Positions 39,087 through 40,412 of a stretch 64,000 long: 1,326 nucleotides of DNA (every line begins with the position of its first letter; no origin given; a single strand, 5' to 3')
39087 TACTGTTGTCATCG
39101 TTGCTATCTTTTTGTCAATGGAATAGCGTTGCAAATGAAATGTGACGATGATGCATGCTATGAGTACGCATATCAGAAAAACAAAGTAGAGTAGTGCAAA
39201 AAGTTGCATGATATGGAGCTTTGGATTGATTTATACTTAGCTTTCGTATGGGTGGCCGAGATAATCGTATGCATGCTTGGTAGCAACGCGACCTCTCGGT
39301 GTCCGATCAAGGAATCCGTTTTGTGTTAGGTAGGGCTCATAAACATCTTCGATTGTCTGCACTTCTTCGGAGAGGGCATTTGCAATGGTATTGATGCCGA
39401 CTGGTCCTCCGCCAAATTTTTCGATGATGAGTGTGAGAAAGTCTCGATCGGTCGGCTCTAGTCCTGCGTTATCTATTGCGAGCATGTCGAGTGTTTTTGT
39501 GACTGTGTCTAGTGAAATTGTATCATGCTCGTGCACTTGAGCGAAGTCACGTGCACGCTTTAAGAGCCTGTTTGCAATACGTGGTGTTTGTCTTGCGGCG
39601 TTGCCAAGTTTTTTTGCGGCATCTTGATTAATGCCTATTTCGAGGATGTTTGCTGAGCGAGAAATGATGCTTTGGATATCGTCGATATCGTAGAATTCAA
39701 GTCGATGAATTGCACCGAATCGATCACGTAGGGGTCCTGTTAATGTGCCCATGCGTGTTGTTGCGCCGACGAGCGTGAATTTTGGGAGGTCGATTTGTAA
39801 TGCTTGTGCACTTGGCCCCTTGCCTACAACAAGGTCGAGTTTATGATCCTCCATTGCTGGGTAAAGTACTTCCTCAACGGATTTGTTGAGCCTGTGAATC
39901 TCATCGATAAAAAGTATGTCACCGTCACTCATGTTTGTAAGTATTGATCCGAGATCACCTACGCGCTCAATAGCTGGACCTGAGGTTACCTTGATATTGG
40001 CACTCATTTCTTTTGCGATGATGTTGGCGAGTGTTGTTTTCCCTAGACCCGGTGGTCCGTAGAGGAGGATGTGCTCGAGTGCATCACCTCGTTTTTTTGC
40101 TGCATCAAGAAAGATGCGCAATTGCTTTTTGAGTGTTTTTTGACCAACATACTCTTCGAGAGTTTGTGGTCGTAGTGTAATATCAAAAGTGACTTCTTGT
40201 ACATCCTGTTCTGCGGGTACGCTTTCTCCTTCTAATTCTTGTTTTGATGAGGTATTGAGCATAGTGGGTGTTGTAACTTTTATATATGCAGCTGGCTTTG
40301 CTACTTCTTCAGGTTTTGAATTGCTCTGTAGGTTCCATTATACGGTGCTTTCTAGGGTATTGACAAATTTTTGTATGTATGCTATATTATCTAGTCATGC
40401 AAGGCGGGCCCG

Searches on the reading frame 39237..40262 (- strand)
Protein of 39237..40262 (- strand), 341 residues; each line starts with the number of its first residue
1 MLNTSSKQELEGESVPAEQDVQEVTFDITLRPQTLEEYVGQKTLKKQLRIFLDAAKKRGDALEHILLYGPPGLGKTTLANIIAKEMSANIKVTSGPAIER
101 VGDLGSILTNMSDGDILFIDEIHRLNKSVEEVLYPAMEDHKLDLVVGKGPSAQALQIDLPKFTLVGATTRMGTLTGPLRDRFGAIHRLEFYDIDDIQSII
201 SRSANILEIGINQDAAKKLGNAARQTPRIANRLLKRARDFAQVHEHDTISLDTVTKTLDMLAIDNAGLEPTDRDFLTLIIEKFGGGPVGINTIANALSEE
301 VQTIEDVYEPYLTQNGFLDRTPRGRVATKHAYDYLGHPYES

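Call 8: search_protein_families(library=pfam, proteins=[window:39237-40262:-], max_evalue=0.001)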
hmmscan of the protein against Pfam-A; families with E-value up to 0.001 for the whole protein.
window:39237-40262:- (341 aa): 20 families
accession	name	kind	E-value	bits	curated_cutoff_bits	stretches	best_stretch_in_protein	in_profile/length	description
PF05496.18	RuvB_N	-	6.1e-78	260.5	27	1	30-188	1-159/159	Holliday junction DNA helicase RuvB P-loop domain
PF05491.19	RuvB_C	-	5.6e-25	87.5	24.7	1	266-335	2-71/72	RuvB C-terminal winged helix domain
PF17864.7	AAA_lid_4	-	2.1e-24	85.5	27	1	191-264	1-74/74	RuvB AAA lid domain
PF00004.35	AAA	-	4.2e-21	76.2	21.2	1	65-185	1-126/131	ATPase family associated with various cellular activities (AAA)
PF07728.20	AAA_5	-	1e-11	45.4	22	1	64-182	1-139/139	AAA domain (dynein-related subfamily)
PF13191.12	AAA_16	-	1.6e-06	29.2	32.6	1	39-99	3-62/167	AAA ATPase domain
PF01078.27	Mg_chelatase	-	2.2e-05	24.4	20.3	0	63-84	23-44/207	Magnesium chelatase, subunit ChlI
PF00910.28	RNA_helicase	-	2.4e-05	25.2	21.5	1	65-135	1-73/105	RNA helicase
PF06068.19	TIP49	-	2.8e-05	23.9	23.8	1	36-93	24-81/347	TIP49 P-loop domain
PF13173.12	AAA_14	-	5.5e-05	23.6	27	1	65-146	5-95/129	AAA domain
PF00931.28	NB-ARC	-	7.8e-05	22.5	23.5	0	60-87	16-43/248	NB-ARC domain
PF20720.3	nSTAND3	-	0.00011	22.4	27.2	1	55-120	10-72/155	Novel STAND NTPase 3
PF00158.32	Sigma54_activat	-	0.00012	22.3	20.2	0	110-146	90-126/168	Sigma-54 interaction domain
PF00493.29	MCM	-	0.00012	21.7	23.3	0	54-143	51-151/224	MCM P-loop domain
PF07726.17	AAA_3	-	0.00027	21.3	27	0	64-91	1-28/131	ATPase family associated with various cellular activities (AAA)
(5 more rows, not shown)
